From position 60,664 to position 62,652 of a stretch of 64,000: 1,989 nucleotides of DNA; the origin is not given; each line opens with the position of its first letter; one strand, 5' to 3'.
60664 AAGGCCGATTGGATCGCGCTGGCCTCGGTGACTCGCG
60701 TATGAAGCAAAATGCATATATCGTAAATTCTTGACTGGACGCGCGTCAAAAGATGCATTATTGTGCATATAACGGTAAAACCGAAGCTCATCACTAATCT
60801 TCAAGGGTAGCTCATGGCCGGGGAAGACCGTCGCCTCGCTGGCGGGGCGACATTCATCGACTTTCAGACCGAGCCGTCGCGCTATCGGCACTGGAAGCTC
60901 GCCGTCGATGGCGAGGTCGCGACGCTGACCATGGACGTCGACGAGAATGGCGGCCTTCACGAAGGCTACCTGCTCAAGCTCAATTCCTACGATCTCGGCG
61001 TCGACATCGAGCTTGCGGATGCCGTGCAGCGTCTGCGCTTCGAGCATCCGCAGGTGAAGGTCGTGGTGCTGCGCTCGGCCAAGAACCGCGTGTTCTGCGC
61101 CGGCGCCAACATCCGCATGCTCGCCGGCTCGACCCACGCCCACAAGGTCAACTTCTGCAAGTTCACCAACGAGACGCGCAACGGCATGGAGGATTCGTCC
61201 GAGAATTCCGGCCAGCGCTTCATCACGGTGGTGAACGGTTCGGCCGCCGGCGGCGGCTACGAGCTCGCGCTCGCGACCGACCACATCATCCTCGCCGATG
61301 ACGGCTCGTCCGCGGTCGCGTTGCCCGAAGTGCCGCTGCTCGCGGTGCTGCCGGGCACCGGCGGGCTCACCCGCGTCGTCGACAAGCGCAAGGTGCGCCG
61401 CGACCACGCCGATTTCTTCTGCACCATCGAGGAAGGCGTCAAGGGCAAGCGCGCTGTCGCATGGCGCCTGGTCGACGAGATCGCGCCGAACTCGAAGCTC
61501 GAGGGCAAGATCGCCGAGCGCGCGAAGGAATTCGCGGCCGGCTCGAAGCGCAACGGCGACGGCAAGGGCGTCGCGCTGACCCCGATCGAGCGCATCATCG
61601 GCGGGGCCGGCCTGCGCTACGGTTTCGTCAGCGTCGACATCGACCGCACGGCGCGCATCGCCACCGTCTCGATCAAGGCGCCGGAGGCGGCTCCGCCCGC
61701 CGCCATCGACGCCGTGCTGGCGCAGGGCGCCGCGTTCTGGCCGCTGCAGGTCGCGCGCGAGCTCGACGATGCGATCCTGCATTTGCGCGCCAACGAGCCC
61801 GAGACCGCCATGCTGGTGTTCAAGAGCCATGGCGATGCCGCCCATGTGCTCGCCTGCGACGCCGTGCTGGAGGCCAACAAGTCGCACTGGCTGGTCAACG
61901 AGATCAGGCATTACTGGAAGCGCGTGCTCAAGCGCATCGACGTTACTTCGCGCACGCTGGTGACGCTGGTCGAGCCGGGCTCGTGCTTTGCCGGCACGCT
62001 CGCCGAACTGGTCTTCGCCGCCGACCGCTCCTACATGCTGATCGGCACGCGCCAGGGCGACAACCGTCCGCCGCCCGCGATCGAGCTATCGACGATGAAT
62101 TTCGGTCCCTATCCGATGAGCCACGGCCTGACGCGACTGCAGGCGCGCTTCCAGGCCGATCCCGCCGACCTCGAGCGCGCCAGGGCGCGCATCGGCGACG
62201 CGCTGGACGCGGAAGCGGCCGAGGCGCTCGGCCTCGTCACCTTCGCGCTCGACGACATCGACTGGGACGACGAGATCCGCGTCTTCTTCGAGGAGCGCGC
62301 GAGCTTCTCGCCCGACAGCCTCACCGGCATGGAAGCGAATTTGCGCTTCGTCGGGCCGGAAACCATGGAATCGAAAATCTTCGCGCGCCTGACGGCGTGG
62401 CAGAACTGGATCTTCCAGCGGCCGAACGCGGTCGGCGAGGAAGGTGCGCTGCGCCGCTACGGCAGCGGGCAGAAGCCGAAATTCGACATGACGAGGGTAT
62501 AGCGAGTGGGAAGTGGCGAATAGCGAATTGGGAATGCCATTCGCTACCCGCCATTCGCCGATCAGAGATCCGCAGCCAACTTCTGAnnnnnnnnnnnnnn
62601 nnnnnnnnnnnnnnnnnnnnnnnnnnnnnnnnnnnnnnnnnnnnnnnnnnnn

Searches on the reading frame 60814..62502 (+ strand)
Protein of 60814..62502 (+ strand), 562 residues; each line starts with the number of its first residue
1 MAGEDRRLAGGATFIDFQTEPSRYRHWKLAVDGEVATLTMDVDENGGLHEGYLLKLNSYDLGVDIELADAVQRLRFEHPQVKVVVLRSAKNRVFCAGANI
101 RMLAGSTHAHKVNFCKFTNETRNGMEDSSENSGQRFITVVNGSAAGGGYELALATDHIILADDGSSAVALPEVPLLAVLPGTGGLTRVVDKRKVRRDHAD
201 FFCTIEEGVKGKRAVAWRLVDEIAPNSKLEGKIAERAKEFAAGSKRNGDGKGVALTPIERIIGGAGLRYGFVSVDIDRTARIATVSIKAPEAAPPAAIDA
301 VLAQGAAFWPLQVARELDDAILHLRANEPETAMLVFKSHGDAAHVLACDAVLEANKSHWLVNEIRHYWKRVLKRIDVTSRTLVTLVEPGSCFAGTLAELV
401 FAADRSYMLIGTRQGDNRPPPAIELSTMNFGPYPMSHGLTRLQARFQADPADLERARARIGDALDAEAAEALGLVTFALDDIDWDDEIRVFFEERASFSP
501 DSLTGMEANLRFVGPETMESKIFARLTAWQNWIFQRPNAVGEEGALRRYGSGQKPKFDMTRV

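Call 35: search_protein_families(library=pfam, proteins=[window:60814-62502:+])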
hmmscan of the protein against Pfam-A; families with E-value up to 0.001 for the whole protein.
window:60814-62502:+ (562 aa): 2 families
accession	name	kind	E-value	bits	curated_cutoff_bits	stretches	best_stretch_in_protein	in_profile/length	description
PF00378.25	ECH_1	-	8.1e-21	74.9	27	1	56-245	17-195/251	Enoyl-CoA hydratase/isomerase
PF16113.10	ECH_2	-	2.5e-10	40.8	27.2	1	56-230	12-178/335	Enoyl-CoA hydratase/isomerase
